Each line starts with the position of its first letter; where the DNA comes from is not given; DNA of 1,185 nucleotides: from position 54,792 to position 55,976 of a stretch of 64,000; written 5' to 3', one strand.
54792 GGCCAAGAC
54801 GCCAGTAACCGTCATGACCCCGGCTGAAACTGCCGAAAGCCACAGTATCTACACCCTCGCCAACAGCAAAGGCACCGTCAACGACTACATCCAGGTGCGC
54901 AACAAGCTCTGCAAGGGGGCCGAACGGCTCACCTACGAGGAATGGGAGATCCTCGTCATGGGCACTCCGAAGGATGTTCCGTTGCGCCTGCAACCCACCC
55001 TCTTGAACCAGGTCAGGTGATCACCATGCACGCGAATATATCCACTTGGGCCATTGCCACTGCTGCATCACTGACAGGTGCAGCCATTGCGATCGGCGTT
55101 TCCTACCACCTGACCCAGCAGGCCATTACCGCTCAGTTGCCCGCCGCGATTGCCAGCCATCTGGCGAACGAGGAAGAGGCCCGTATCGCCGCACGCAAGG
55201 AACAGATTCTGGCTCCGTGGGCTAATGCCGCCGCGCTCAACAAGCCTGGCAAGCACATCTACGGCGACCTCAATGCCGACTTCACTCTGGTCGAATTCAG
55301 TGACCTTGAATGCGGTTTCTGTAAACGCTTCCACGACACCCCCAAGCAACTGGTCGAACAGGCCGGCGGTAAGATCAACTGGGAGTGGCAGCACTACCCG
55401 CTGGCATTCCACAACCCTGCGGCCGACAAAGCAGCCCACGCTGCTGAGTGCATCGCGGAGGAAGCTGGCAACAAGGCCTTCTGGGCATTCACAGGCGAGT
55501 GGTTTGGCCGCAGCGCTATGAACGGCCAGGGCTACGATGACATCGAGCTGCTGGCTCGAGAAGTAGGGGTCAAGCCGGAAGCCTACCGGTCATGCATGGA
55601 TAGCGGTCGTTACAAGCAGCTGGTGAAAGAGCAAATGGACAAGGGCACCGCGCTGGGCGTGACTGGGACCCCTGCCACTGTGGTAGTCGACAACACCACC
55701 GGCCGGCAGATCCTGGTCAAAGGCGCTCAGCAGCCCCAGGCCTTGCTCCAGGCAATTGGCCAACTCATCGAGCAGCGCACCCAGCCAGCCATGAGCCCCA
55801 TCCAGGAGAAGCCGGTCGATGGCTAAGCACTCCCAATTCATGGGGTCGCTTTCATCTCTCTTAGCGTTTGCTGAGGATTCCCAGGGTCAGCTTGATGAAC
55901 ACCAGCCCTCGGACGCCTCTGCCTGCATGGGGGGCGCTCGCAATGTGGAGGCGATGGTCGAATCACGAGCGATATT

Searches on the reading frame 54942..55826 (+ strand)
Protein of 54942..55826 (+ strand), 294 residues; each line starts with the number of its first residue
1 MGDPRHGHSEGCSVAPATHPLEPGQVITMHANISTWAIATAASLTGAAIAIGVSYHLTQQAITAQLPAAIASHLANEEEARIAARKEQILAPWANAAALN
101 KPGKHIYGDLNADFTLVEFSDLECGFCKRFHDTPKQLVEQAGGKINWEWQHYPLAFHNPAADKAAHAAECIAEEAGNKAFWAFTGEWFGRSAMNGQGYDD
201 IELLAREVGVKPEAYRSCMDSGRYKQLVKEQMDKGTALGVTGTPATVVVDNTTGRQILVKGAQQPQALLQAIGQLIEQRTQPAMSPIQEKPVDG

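Call 16: search_protein_families(library=pfam, proteins=[window:54942-55826:+], max_evalue=0.01)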
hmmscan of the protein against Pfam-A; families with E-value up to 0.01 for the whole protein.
window:54942-55826:+ (294 aa): 3 families
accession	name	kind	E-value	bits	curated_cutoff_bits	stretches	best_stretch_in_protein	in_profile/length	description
PF13462.12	Thioredoxin_4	-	7.4e-19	69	23.2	1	102-251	3-147/165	Thioredoxin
PF01323.26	DSBA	-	3.3e-16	60.1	25.6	1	115-272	1-190/191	DSBA-like thioredoxin domain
PF13098.12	Thioredoxin_2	-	2.8e-08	34.5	27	1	114-271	7-103/104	Thioredoxin-like domain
